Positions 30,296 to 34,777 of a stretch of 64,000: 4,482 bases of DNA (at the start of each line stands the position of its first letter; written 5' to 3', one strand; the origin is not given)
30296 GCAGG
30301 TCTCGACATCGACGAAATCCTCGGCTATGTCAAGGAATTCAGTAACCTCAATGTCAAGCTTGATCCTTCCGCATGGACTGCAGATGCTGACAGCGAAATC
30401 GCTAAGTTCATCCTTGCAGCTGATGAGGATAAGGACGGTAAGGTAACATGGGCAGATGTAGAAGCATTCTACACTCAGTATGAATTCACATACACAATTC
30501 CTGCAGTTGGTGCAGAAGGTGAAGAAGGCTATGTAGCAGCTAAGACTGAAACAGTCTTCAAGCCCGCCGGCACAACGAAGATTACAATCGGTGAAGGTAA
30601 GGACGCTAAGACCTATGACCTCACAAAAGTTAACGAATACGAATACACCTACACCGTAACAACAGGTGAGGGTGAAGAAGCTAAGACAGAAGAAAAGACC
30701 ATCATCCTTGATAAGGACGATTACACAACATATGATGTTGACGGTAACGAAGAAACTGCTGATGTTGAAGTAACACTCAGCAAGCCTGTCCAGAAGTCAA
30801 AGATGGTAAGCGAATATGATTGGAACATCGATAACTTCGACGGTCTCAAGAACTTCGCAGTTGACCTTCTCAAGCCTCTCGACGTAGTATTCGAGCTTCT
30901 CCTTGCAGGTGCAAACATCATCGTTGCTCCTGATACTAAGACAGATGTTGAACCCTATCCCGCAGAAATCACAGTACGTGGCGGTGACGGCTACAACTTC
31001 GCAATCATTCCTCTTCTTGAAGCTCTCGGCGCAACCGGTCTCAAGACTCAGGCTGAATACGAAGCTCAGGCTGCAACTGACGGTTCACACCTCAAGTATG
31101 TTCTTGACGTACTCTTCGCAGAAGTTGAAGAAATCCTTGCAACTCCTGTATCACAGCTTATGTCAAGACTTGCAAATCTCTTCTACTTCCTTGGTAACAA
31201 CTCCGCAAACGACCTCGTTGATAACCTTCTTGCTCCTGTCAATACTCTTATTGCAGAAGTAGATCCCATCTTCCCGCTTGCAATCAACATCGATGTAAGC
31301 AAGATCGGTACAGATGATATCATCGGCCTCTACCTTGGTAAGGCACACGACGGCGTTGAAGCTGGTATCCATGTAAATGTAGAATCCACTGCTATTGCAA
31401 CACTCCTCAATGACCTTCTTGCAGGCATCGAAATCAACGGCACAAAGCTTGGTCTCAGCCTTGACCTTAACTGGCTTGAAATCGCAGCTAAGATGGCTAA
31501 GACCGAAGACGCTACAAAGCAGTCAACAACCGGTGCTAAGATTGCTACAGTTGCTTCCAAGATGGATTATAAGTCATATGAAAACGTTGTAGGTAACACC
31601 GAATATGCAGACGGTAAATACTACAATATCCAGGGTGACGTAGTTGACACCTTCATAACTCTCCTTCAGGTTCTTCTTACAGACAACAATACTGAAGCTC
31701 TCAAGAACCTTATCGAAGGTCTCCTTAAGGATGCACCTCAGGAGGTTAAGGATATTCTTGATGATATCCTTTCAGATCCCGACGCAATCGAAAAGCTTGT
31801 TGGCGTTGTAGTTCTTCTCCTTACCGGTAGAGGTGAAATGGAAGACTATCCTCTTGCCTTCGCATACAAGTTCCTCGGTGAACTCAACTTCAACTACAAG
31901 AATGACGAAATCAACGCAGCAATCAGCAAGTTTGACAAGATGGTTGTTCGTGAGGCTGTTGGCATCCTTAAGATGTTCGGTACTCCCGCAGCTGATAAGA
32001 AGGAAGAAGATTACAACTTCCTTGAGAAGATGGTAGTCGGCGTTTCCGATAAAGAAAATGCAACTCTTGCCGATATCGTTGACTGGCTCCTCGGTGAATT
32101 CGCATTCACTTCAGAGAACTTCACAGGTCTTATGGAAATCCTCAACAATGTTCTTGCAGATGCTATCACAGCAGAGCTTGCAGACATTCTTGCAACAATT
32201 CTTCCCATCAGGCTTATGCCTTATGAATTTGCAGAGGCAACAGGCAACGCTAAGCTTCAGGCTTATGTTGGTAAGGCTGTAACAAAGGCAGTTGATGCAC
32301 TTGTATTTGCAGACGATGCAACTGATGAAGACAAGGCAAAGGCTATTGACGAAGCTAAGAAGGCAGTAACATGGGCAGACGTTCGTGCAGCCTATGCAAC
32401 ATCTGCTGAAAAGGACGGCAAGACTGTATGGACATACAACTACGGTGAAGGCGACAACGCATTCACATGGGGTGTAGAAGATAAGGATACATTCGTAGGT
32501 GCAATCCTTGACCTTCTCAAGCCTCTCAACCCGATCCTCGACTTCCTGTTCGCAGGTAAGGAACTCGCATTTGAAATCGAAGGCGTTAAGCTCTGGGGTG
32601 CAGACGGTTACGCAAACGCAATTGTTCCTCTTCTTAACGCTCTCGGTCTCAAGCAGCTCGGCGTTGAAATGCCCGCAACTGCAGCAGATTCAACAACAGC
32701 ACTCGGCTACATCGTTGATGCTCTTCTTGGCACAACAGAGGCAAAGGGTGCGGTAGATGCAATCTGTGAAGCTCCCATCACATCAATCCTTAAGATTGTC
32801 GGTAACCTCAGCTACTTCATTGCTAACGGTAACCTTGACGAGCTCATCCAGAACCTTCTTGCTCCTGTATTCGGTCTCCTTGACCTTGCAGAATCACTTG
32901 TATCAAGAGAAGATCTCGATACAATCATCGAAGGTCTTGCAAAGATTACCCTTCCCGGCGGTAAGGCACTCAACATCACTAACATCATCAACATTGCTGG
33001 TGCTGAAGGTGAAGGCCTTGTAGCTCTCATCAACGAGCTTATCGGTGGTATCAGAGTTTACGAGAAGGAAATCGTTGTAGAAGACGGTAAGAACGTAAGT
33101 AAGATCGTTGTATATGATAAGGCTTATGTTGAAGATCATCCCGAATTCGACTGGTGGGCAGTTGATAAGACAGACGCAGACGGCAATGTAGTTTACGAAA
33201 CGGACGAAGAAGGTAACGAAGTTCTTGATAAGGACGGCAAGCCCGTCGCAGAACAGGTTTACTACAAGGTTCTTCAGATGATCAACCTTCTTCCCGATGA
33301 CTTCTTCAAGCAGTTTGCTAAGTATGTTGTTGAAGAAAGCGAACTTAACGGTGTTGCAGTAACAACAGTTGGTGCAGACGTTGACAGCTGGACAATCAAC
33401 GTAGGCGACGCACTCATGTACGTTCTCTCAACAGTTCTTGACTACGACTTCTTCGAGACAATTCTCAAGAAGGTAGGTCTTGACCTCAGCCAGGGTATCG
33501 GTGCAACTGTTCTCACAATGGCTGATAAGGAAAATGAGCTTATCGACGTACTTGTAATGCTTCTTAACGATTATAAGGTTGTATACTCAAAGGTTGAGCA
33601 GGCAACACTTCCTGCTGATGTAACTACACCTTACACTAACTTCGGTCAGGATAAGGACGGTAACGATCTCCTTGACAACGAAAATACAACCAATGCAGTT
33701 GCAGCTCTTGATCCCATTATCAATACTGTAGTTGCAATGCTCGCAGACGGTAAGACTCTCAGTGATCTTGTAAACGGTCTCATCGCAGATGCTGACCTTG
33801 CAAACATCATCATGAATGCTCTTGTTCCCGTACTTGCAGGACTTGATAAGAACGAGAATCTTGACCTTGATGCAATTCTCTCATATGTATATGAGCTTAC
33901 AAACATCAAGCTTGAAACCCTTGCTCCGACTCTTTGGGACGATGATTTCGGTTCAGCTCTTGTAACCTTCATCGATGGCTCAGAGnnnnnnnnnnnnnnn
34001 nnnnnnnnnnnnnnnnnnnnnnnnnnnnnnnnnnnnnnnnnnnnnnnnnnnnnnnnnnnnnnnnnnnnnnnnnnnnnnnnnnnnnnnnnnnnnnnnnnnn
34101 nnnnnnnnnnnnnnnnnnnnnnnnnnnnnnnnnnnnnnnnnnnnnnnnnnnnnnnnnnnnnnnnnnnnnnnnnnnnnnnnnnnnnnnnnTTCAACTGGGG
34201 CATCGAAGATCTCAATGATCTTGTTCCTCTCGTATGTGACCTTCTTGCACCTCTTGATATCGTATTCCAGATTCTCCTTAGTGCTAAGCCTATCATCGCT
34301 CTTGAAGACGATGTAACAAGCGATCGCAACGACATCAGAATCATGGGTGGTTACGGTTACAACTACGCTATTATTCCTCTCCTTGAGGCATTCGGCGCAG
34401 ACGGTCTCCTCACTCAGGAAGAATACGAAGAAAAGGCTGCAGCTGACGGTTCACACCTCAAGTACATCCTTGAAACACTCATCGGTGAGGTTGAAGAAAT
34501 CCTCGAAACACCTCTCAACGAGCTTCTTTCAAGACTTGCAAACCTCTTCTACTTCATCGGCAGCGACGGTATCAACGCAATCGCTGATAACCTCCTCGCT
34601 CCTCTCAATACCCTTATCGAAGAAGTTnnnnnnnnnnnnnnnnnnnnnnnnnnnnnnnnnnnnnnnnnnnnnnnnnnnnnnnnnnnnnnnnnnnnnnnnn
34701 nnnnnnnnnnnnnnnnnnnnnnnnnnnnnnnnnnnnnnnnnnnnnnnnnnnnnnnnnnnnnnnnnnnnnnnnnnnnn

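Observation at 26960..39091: The distal third has an alternating A/B super-repeat of ~3.0-3.5 kb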

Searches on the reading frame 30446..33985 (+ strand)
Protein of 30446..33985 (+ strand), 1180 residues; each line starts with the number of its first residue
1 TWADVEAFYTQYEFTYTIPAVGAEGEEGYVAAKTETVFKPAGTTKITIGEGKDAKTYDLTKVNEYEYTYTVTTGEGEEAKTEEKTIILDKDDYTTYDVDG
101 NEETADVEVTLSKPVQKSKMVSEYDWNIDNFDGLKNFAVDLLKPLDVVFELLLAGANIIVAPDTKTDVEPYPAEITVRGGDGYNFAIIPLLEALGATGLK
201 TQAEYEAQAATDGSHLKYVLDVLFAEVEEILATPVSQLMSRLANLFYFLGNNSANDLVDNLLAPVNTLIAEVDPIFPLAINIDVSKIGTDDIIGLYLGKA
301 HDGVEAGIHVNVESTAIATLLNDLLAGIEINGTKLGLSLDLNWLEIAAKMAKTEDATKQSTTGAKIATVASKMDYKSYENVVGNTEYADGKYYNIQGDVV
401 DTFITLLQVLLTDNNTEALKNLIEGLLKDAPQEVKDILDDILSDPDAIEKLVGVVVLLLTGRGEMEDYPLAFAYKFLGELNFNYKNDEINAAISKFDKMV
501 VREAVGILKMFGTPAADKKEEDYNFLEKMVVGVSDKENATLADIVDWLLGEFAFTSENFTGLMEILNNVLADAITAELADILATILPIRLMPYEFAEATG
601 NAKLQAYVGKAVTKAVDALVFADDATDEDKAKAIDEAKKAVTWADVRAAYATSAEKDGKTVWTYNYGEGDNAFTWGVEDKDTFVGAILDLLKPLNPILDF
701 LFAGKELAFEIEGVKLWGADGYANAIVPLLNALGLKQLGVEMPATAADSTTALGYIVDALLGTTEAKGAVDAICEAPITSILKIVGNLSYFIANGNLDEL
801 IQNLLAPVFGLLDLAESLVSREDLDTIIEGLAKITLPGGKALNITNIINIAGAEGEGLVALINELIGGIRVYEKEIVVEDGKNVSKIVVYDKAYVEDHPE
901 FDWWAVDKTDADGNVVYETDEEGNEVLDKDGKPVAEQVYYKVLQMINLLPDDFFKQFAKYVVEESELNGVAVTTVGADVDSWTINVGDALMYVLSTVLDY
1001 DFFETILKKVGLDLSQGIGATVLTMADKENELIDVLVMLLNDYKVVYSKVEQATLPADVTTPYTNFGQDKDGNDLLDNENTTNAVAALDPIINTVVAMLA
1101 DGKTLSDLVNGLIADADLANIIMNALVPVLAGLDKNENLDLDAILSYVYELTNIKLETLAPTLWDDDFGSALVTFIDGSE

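Call 16: find_homologous_proteins(query=window:30446-33985:+)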
Query window:30446-33985:+ (1180 aa): 13 proteins with E <= 0.001 among 8000 candidates.
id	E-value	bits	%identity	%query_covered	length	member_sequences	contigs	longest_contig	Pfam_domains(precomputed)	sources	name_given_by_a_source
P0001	7.5e-253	860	40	92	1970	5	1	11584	-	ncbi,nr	ncbi:MAG: hypothetical protein II237_05945 [Clostridia bacterium]|nr:hypothetical protein [Clostridi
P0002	5.7e-227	775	35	88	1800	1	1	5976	-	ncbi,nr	ncbi:MAG: hypothetical protein NC414_11635, partial [Bacteroidales bacterium]|nr:hypothetical protei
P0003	5.0e-179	616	34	81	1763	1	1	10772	-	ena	-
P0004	2.2e-158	547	33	56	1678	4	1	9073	-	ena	-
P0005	2.6e-116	408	34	41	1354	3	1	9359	-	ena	-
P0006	1.9e-58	217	32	58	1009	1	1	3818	-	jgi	jgi:hypothetical protein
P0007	5.1e-43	165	34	13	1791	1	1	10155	-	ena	-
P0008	4.7e-33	132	34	16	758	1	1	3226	-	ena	-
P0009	2.1e-28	117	35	15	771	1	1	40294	-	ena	-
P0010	1.0e-24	105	32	12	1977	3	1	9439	-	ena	-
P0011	4.2e-24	103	33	12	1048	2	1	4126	-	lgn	-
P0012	1.3e-23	101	33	12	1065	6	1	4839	-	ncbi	-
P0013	1.5e-17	81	29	13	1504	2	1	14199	-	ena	-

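Call 53: search_protein_families(library=pfam, proteins=[P0011], max_evalue=0.01)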
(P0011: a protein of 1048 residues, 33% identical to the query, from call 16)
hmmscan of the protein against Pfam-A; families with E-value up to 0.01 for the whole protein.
P0011 (1048 aa): 0 families

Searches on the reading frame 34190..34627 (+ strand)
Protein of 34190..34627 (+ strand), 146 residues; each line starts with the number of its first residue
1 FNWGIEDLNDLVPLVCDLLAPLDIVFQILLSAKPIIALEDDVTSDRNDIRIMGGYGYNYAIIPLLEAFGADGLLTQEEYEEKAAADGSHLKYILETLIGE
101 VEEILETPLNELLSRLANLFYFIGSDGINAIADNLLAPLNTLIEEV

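Call 25: search_solved_structures(query=A1, max_evalue=10)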
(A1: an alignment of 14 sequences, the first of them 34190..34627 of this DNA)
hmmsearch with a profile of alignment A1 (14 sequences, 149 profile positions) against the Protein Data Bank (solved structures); distinct sequences matched with E-value up to 10: 6.
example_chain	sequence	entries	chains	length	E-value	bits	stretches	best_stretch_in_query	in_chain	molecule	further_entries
3mlg_A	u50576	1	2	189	0.1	16.2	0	89-133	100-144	2X chimera of Helicobacter pylori protein HP0242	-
5j10_A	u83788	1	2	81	0.15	15.7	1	89-123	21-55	peptide design 2L4HC2_24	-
21gi_A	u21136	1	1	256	0.29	14.7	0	89-133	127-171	A designed protein Three-twist Knot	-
5cwp_A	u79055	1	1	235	0.76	13.3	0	86-109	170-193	Designed helical repeat protein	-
5tsz_A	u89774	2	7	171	0.76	13.3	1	73-112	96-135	Pv cell-traversal protein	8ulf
4uos_A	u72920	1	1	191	2.3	11.8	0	69-110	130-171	DESIGNED HELICAL BUNDLE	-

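Call 30: search_protein_representatives(alignment_id=A1)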
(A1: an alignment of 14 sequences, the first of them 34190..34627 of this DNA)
Query: 14 sequences, 149 profile positions. Proteins with E-value up to 0.001 (for the whole library): 613; up to 1e-10: 481; up to 1e-30: 316. The best 150 are listed.
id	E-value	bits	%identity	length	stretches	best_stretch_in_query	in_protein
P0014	0.0e+00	1571.0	-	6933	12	1-149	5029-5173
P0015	0.0e+00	1385.1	-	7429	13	1-149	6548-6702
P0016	0.0e+00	1211.6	-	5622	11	2-149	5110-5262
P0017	0.0e+00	1113.4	-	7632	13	2-149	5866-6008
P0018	2.3e-269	897.8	-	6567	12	4-149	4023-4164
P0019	9.1e-262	873.1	-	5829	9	2-149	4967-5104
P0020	2.4e-258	862.0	-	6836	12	7-148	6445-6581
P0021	2.0e-252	842.9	-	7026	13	7-148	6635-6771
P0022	2.2e-248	829.7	-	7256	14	6-131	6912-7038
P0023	6.3e-242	808.8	-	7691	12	4-148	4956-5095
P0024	3.7e-241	806.3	-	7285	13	7-146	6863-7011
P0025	1.7e-231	774.9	-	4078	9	2-147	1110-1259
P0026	1.4e-230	771.9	-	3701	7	2-149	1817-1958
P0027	1.6e-225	755.5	-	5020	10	7-148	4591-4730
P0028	6.1e-211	708.2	-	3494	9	2-148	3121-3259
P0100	6.8e-103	357.6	-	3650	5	2-148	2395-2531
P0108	2.8e-98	342.6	-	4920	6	4-148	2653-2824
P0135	3.1e-85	300.2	-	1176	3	2-148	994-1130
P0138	9.2e-81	285.7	-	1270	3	2-148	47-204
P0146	1.3e-78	278.8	-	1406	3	2-148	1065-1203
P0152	8.1e-76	269.7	-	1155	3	2-147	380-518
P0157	8.4e-71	253.4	-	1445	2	6-148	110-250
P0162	1.1e-67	243.3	-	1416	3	7-148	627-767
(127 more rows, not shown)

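Call 46: find_related_loci(query=A3, collection=genome_contigs, flank=10000)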
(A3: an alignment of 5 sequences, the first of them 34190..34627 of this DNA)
Query A3 (146 aa) in genome_contigs; peptide patterns used: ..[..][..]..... (x = any residue, [..] = any of these).
136 stretches matched a pattern; 133 encode a relative of the query (tblastn E <= 1e-3); the best 80 are kept; 59 distinct loci.
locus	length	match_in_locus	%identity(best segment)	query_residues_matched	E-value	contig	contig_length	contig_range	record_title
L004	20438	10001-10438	88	1-146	3e-81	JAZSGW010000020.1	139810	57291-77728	MAG: Acutalibacteraceae bacterium isolate T1900044577_TS20190043.MAGScoT_cleanbin_000014 SGB_512_k141_865480, whole geno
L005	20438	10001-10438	88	1-146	2e-80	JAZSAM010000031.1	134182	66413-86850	MAG: Acutalibacteraceae bacterium isolate T1900044936_TS20190402.MAGScoT_cleanbin_000007 SGB_3443_k141_1506285, whole ge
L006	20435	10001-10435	82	1-146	6e-74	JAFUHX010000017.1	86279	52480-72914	MAG: Clostridia bacterium isolate RGIG4510 Roe_deer_Rectum-1__c1952, whole genome shotgun sequence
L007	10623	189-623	80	1-146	1e-73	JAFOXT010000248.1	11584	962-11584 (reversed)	MAG: Clostridia bacterium isolate RGIG895 Dairy_cattle_Rectum-3__c493463, whole genome shotgun sequence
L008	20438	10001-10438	80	1-146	3e-73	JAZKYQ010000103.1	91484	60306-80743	MAG: Acutalibacteraceae bacterium isolate T1900045100_TC20190094.MAGScoT_cleanbin_000010 SGB_4756_k141_602524, whole gen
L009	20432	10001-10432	83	1-146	1e-73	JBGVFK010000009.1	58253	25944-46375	MAG: Acutalibacteraceae bacterium isolate fecal_MAG_392 fecal_MAG_392_contig_0009, whole genome shotgun sequence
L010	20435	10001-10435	82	1-146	1e-73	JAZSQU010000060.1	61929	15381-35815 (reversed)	MAG: Acutalibacteraceae bacterium isolate T1900044541_TS20190007.MAGScoT_cleanbin_000007 SGB_69_k141_1909108, whole geno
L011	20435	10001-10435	79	1-146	4e-72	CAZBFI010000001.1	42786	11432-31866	MAG TPA_asm: uncultured Faecalibacterium sp. isolate SRP350583_co2_300 genome assembly, contig: NODE_1088_length_42786_c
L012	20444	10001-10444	78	1-146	2e-69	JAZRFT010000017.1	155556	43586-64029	MAG: Acutalibacteraceae bacterium isolate T1900045494_YK20190188.MAGScoT_cleanbin_000031 SGB_7410_k141_529963, whole gen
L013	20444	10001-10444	74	1-146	9e-66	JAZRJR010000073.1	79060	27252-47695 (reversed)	MAG: Acutalibacteraceae bacterium isolate T1900045463_YK20190154.MAGScoT_cleanbin_000012 SGB_7201_k141_749339, whole gen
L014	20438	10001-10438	76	1-146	3e-65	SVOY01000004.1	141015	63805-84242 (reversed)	MAG: Oscillospiraceae bacterium isolate SIG577 NODE_543_length_141015_cov_3.384355, whole genome shotgun sequence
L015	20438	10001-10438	72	1-146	1e-62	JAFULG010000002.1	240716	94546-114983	MAG: Clostridia bacterium isolate RGIG4597 Roe_deer_Rectum-3__c1443, whole genome shotgun sequence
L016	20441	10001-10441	66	1-146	4e-60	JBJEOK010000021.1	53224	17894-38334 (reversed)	MAG: Acutalibacteraceae bacterium isolate LOHA14_bin.020 NODE_236_length_53224_cov_18.644097, whole genome shotgun seque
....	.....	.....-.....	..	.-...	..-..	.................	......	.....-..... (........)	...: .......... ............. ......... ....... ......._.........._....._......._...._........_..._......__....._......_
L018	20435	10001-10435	66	1-146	1e-59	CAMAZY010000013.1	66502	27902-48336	MAG: uncultured Clostridia bacterium isolate SRR17382103_bin.55_metaWRAP_v1.3_MAG genome assembly, contig: ERZ10544652.1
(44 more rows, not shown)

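Call 53: search_protein_families(library=pfam, proteins=[P0152, P0135, P0138, P0146, P0162, P0157], max_evalue=0.01)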
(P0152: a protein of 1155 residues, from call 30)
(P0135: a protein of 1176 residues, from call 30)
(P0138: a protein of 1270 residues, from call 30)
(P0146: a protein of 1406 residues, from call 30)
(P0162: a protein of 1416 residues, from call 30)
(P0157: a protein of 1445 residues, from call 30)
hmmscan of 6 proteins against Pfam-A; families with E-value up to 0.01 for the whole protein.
P0152 (1155 aa): 0 families

P0135 (1176 aa): 0 families

P0138 (1270 aa): 0 families

P0146 (1406 aa): 0 families

P0162 (1416 aa): 0 families

P0157 (1445 aa): 0 families

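Call 74: search_protein_families(library=pfam, proteins=[P0108, P0100], max_evalue=0.001)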
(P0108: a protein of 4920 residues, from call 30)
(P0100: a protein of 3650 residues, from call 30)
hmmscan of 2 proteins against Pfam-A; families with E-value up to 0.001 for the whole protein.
P0108 (4920 aa): 0 families

P0100 (3650 aa): 0 families
